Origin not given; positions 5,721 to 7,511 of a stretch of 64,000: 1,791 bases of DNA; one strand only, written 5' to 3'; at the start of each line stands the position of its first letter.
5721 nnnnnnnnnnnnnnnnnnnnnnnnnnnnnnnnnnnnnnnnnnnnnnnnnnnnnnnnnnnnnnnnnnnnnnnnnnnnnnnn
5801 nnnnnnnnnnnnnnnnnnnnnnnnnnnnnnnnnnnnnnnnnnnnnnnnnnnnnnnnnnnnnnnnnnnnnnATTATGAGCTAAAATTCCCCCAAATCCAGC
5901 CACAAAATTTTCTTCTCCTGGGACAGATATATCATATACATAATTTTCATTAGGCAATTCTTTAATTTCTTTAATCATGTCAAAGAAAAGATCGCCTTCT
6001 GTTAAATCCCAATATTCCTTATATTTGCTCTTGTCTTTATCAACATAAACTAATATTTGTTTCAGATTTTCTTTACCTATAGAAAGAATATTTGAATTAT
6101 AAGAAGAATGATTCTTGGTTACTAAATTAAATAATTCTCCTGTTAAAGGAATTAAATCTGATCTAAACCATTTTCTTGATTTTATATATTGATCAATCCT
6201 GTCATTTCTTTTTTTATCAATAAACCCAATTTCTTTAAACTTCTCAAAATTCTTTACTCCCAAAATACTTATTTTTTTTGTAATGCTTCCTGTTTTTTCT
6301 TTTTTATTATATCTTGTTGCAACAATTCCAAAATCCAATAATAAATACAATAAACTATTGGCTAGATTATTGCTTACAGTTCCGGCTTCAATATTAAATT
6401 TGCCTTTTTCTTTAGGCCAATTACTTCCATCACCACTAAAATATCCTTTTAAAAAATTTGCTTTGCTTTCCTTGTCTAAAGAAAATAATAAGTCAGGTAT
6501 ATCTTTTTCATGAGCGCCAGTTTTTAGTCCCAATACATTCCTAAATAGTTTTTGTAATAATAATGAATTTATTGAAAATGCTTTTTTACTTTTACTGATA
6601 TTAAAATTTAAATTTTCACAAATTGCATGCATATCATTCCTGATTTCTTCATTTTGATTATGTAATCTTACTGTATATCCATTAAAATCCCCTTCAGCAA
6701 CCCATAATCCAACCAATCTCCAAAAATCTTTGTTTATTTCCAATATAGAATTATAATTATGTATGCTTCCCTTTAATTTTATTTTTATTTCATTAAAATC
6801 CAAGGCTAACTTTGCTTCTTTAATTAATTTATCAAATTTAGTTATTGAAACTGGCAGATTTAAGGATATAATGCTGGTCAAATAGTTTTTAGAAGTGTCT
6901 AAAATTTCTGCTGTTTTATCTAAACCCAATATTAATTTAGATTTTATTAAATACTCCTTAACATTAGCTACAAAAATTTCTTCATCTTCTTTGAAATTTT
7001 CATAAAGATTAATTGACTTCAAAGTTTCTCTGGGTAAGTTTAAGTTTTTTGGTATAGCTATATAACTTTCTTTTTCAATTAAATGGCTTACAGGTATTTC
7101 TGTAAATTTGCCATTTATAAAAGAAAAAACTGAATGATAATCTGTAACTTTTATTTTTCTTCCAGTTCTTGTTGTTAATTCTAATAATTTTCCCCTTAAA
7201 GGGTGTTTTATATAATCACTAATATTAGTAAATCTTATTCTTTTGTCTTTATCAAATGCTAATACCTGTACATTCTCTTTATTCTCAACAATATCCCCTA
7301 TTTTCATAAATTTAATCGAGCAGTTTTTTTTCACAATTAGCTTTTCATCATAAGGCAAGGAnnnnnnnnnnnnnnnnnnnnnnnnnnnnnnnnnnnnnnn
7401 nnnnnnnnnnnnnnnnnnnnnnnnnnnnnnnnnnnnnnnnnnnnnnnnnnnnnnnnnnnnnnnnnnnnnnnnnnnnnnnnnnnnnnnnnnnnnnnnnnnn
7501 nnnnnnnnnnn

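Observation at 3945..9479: CDC48 carries three inteins; two occupy the homologous GESE site of the D1 and D2 ATPase domains and are related to each other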

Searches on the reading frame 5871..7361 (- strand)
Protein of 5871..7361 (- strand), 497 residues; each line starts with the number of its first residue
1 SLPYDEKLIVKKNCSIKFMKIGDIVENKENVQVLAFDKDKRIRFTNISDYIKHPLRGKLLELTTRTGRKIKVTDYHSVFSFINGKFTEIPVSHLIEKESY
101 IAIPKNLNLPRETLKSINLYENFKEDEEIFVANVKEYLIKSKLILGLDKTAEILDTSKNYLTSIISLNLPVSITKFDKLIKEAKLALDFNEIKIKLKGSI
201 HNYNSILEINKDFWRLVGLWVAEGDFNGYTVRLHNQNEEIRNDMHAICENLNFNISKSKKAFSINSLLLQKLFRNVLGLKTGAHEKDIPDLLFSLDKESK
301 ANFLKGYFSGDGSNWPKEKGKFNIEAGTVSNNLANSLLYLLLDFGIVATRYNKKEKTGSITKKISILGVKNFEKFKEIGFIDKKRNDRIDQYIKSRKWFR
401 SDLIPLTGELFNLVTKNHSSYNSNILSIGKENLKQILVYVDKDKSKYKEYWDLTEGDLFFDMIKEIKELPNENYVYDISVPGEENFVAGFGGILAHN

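Call 4: search_protein_families(library=pfam, proteins=[window:5871-7361:-], max_evalue=0.1)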
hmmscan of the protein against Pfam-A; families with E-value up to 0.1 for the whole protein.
window:5871-7361:- (497 aa): 3 families
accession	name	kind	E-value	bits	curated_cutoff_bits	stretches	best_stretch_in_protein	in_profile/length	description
PF14890.11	Intein_splicing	-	3.3e-25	89.1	35.8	1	15-497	7-155/155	Intein splicing domain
PF14528.11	LAGLIDADG_3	-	5.2e-18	65.5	22.5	1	299-377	2-79/82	LAGLIDADG-like domain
PF14527.11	LAGLIDADG_WhiA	-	0.02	15.4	23.2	0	301-365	2-65/93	WhiA LAGLIDADG-like domain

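Call 5: search_protein_families(library=ncbifam, proteins=[window:5871-7361:-], max_evalue=0.1)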
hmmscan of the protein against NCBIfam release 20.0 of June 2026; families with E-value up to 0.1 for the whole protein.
window:5871-7361:- (497 aa): 12 families
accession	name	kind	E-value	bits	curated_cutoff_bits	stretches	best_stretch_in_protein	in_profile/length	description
NF011491.0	PRK14898.1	equivalog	2.6e-38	131.6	783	1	1-497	76-543/860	DNA-directed RNA polymerase subunit A''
NF045703.1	rSAM_Tes_intein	exception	5.9e-28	97.2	1700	1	28-365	201-528/1040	tetraether lipid synthase Tes, intein-containing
NF011303.0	PRK14715.1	equivalog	1.3e-21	75.5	1585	1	27-352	938-1263/1627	DNA-directed DNA polymerase II large subunit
NF005852.0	PRK07773.1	equivalog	1.1e-17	63.6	780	1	282-497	594-826/886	replicative DNA helicase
NF003159.0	PRK04132.1-4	equivalog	2.5e-13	49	999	3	450-497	537-584/852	replication factor C small subunit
NF038098.1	GyrA_w_intein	exception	1.4e-11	43.1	1850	1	280-487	314-529/1232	intein-containing DNA gyrase subunit A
TIGR01445.1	intein_Nterm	domain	1.1e-10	42.3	24.5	1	2-79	2-82/83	intein N-terminal splicing region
NF011287.0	PRK14698.1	equivalog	2.9e-10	38.8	1238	2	209-497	389-669/1017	V-type ATP synthase subunit A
NF038162.1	RtcB_rel_intein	exception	3e-07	28.8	1150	1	252-497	304-578/961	intein-containing RtcB family protein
NF011302.0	PRK14714.1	equivalog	4.1e-07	27.9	1791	1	26-137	976-1088/1350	DNA-directed DNA polymerase II large subunit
TIGR01443.1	intein_Cterm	domain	1.1e-06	28.7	15.6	1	474-497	1-23/24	intein C-terminal splicing region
NF007072.0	PRK09519.1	equivalog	0.0013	17.2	1024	1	283-362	443-526/790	intein-containing recombinase RecA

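Call 23: find_homologous_proteins(query=window:5871-7361:-, max_evalue=0.001)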
Query window:5871-7361:- (497 aa): 30 proteins with E <= 0.001 among 8000 candidates.
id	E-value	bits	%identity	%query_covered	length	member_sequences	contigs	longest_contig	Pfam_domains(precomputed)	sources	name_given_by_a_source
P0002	1.2e-256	870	78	100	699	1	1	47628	PF23902.1,PF14528.12,PF00004.36,PF17862.8,PF14890.12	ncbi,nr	ncbi:AAA family ATPase [Candidatus Woesearchaeota archaeon]|nr:AAA family ATPase [Candidatus Woesear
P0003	2.2e-199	681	62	100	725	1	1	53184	PF23902.1,PF14528.12,PF00004.36,PF17862.8,PF14890.12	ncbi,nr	ncbi:AAA family ATPase [Candidatus Woesearchaeota archaeon]|nr:AAA family ATPase [Candidatus Woesear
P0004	2.1e-197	675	64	100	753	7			PF14528.12,PF00004.36,PF17862.8,PF14890.12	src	-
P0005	3.5e-196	671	64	96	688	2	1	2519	PF14528.12,PF00004.36,PF17862.8,PF14890.12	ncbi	ncbi:MAG: AAA family ATPase [Nanoarchaeota archaeon]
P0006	4.8e-163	562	68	77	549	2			PF14528.12,PF00004.36,PF17862.8,PF14890.12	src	-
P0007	4.6e-142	492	64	71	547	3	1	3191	PF14528.12,PF00004.36,PF17862.8,PF14890.12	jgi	-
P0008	2.8e-121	424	43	100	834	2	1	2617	PF14528.12,PF00004.36,PF17862.8,PF13191.13,PF14890.12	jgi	-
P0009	3.6e-118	414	43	100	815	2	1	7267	PF09336.17,PF05204.20,PF14528.12,PF00004.36,PF05496.19,PF17862.8,PF13191.13,PF14890.12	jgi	-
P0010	3.9e-115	404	43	100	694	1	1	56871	PF14528.12,PF00004.36,PF17862.8,PF14890.12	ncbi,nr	ncbi:MAG: AAA family ATPase [archaeon]|nr:AAA family ATPase [archaeon]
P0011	2.8e-110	388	42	99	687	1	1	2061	PF14528.12,PF00004.36,PF17862.8,PF13191.13,PF14890.12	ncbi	ncbi:MAG: LAGLIDADG family homing endonuclease, partial [archaeon]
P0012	5.5e-107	377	62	57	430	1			PF14528.12,PF00004.36,PF14890.12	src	-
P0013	2.9e-102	361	40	100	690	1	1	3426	PF14528.12,PF00004.36,PF17862.8,PF14890.12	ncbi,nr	ncbi:AAA family ATPase [Candidatus Micrarchaeota archaeon]|nr:AAA family ATPase [Candidatus Micrarch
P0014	5.7e-98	347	39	100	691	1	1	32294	PF14528.12,PF00004.36,PF17862.8,PF14890.12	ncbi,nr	ncbi:MAG: AAA family ATPase [Candidatus Diapherotrites archaeon]|nr:AAA family ATPase [Candidatus Di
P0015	6.9e-86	307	68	41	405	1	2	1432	PF14528.12,PF00004.36,PF17862.8,PF14890.12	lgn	-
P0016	2.4e-72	262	45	61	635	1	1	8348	PF13173.13,PF13671.13,PF00004.36,PF13401.13,PF05673.20,PF07728.21,PF00931.29,PF13191.13,PF00308.25,PF07724.21,PF24883.3,PF05729.19,PF13521.13,PF25199.2,PF06068.20,PF05496.19,PF17862.8,PF01637.25,PF14890.12,PF01695.24,PF13479.13,PF00158.33,PF00005.34,PF12775.14,PF02367.24,PF00910.29,PF01078.28,PF2072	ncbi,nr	ncbi:AAA family ATPase, partial [archaeon]|nr:AAA family ATPase [archaeon]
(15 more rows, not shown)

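Call 26: find_encoding_contigs(protein=P0002, flank=10000, max_places=3)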
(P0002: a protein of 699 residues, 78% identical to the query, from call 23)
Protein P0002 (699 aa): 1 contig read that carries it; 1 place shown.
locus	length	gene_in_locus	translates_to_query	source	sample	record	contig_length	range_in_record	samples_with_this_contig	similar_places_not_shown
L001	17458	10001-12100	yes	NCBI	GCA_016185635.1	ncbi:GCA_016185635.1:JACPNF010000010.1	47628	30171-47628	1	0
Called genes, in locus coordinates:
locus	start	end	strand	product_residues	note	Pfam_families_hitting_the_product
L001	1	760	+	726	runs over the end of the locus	PF01751:Toprim, PF01131:Topoisom_bac, PF01396:Zn_ribbon_Top1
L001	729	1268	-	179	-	PF09335:VTT_dom (weak)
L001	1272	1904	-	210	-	PF00154:RecA_N, PF01637:ATPase_2, PF06745:ATPase (weak), PF08423:Rad51, PF13481:AAA_25 (weak), PF05707:Zot, PF13173:AAA_14 (weak), PF13479:AAA_24, +1 more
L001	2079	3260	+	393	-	PF12323:HTH_OrfB_IS605, PF01385:OrfB_IS605, PF07282:Cas12f1-like_TNB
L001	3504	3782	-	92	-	-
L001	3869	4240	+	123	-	-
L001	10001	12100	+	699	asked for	PF14890:Intein_splicing, PF14528:LAGLIDADG_3, PF00004:AAA, PF23902:AAA_lid_PRS2_C (weak), PF17862:AAA_lid_3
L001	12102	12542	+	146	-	-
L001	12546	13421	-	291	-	PF00557:Peptidase_M24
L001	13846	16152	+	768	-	PF03104:DNA_pol_B_exo1, PF00136:DNA_pol_B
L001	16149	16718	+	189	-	PF06821:Ser_hydrolase, PF00561:Abhydrolase_1 (faint)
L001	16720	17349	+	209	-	PF00300:His_Phos_1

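Call 49: search_protein_families(library=pfam, proteins=[L001:5210-5743:+, L001:5762-6205:+, L001:6350-8038:+, L001:8090-9382:+, L001:10010-11500:+], max_evalue=0.01)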
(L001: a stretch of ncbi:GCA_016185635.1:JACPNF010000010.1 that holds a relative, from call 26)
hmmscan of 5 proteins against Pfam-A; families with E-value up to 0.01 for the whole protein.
L001:5210-5743:+ (178 aa): 1 family
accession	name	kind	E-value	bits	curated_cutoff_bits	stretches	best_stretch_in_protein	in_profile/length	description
PF14890.11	Intein_splicing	-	9.6e-15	55.2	35.8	1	10-169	4-148/155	Intein splicing domain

L001:5762-6205:+ (148 aa): 3 families
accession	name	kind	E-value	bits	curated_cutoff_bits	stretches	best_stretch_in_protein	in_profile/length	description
PF14890.11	Intein_splicing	-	4.1e-18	66.1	35.8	1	16-148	10-155/155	Intein splicing domain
PF07591.16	PT-HINT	-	0.0017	19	27.7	1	13-112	6-104/137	Pretoxin HINT domain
PF13403.11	Hint_2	-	0.0018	19.1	28.4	0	1-37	2-37/147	Hint domain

L001:6350-8038:+ (563 aa): 5 families
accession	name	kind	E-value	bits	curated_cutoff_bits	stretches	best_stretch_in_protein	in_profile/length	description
PF14890.11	Intein_splicing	-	2.2e-17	63.7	35.8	1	15-563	10-155/155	Intein splicing domain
PF14528.11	LAGLIDADG_3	-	1e-10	42.2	22.5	1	363-433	2-81/82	LAGLIDADG-like domain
PF05204.19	Hom_end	-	6.5e-07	29.9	21.1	1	352-410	2-64/110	Homing endonuclease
PF13412.12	HTH_24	-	0.0042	17.1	21.9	1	177-213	3-39/48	Winged helix-turn-helix DNA-binding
PF05043.19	Mga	-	0.0054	17.7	21.1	0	176-219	15-58/87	Mga helix-turn-helix domain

L001:8090-9382:+ (431 aa): 2 families
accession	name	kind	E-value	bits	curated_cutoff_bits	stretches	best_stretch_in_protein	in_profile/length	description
PF14528.11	LAGLIDADG_3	-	9.1e-12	45.5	22.5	2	305-362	4-63/82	LAGLIDADG-like domain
PF14890.11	Intein_splicing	-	2.8e-11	43.9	35.8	1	33-431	21-155/155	Intein splicing domain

L001:10010-11500:+ (497 aa): 2 families
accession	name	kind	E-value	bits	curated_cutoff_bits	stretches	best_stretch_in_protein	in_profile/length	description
PF14890.11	Intein_splicing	-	1.6e-24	86.9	35.8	1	12-497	4-155/155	Intein splicing domain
PF14528.11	LAGLIDADG_3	-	6.9e-19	68.3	22.5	1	299-376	2-78/82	LAGLIDADG-like domain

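Call 61: search_solved_structures(query=window:5871-7361:-, max_evalue=0.001)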
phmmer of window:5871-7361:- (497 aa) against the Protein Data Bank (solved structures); distinct sequences matched with E-value up to 0.001: 7.
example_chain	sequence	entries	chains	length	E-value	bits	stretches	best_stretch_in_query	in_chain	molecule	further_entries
2cw7_A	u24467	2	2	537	4.7e-28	101.5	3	181-351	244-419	Endonuclease PI-PkoII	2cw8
5o9j_A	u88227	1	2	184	9.6e-16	60.9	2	452-497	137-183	Transcription initiation factor IIB,Transcription initiation factor IIB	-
5o9i_A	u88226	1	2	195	9.8e-15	57.6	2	452-497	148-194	Transcription initiation factor IIB,Transcription initiation factor IIB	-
7qsu_A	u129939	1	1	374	4.2e-12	48.9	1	209-424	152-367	V-ATPase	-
7qss_A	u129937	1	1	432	8.2e-12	47.9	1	209-497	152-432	V-type ATP synthase alpha chain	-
6rpq_A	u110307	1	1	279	5.4e-06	28.7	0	453-497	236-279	Ubiquitin-like protein SMT3,1108aa long hypothetical cell division control protein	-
2jmz_A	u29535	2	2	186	0.00041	22.5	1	22-113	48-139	Hypothetical protein MJ0781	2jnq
